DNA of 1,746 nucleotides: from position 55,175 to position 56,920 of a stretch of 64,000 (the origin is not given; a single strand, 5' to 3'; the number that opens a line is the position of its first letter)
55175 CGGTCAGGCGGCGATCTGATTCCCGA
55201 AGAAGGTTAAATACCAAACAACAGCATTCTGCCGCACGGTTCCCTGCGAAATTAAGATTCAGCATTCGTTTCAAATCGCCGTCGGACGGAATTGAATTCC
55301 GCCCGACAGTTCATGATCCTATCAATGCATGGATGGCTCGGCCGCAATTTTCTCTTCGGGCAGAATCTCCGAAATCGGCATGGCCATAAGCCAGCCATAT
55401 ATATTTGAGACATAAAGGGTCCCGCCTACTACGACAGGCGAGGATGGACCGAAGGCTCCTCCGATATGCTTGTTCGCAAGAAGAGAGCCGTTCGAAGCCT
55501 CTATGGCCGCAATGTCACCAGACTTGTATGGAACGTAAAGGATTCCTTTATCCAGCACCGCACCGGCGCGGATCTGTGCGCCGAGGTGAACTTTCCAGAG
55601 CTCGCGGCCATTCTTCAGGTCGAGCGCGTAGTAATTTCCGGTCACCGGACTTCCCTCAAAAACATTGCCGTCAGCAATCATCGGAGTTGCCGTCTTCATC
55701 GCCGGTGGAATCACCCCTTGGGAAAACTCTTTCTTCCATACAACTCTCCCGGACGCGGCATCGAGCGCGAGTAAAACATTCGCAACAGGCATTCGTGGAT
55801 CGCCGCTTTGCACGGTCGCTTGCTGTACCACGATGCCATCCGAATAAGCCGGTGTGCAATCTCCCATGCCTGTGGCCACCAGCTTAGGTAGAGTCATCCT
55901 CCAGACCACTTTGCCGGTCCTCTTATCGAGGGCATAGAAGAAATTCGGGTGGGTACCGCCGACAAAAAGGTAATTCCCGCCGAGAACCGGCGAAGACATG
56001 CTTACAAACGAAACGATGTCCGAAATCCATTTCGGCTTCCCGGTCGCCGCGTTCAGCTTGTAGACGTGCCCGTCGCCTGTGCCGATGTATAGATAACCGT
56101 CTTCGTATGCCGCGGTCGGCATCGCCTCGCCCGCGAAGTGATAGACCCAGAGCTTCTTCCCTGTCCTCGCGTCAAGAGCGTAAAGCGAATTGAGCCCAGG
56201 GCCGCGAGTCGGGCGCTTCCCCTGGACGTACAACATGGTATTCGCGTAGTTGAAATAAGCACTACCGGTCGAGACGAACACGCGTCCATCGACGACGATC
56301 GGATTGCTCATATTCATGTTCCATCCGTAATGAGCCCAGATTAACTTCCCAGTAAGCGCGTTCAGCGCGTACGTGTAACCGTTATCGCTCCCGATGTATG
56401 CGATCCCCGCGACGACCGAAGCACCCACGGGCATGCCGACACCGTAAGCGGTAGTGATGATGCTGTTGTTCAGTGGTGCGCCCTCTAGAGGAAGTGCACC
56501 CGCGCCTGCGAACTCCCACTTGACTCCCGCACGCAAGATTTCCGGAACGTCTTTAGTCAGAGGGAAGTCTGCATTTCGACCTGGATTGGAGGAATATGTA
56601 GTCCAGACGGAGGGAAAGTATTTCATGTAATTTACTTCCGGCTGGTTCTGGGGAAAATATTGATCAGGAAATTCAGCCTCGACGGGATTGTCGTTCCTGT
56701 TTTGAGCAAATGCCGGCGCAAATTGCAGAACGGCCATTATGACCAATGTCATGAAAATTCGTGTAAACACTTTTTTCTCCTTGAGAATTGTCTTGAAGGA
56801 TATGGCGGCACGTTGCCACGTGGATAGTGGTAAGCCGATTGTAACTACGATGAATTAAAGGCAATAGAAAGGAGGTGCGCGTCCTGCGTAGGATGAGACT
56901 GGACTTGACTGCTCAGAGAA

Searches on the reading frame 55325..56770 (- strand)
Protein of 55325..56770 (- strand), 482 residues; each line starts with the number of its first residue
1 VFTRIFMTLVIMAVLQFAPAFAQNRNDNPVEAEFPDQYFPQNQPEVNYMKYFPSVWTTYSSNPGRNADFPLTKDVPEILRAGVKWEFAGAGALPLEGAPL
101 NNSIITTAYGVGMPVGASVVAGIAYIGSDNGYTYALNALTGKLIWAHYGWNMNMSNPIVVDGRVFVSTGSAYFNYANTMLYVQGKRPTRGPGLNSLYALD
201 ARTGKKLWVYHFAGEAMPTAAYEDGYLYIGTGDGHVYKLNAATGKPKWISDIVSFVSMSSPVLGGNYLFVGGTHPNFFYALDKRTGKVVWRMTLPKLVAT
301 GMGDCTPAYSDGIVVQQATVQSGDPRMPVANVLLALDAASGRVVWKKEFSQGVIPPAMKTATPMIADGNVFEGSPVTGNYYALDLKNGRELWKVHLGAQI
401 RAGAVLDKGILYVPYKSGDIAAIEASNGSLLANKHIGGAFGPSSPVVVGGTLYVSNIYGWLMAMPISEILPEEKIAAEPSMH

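Call 4: search_protein_families(library=pfam, proteins=[window:55325-56770:-], max_evalue=0.01)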
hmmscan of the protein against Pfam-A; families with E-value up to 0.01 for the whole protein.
window:55325-56770:- (482 aa): 5 families
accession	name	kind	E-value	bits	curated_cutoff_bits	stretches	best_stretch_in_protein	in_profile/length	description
PF13360.13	PQQ_2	-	3.8e-46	158.1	27.6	3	279-467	6-187/233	Outer membrane protein assembly factor BamB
PF13570.13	Beta-prop_ACSF4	-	1.7e-25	90.5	133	2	196-295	31-132/329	Beta-alanine-activating enzyme, beta-propeller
PF01011.28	PQQ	-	1.4e-17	64.1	26.7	1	262-296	544-578/595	Glucose/ethanol/alcohol dehydrogenase, beta-propeller domain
PF25293.1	Beta-prop_EMC1_N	-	0.00089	19.4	34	1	273-398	38-149/219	EMC1 N-terminal beta-propeller domain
PF22090.1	Gins51_C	-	0.0087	16.3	27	0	412-434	20-42/48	Gins51, C-terminal domain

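Call 63: search_protein_families(library=ncbifam, proteins=[window:55325-56770:-], max_evalue=0.00001)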
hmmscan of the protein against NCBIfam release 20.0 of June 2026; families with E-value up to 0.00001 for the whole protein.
window:55325-56770:- (482 aa): 6 families
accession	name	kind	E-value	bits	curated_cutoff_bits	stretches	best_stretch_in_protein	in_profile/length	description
TIGR03300.1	assembly_YfgL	equivalog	6.3e-38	130.4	285.2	3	196-314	77-193/377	outer membrane protein assembly factor BamB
NF008351.0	PRK11138.1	equivalog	1.1e-30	106.4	423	3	225-461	121-347/394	outer membrane protein assembly factor BamB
TIGR03075.1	PQQ_enz_alc_DH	subfamily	4.8e-23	81.6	480.05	1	259-395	63-198/530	PQQ-dependent dehydrogenase, methanol/ethanol family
TIGR04528.1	acido_non_PQQ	subfamily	1e-20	74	650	1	194-296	67-184/493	acido-empty-quinoprotein group A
NF053615.1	SerThrKinAfsKStmc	equivalog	3.1e-15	55.9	1300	1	193-293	673-771/809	protein serine/threonine kinase AfsK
TIGR03074.1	PQQ_membr_DH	subfamily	1.5e-08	32.9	832.65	0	256-295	700-740/783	membrane-bound PQQ-dependent dehydrogenase, glucose/quinate/shikimate family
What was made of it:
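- On Sigma-54-dependent operon: The activator is present (calls 4, 63).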
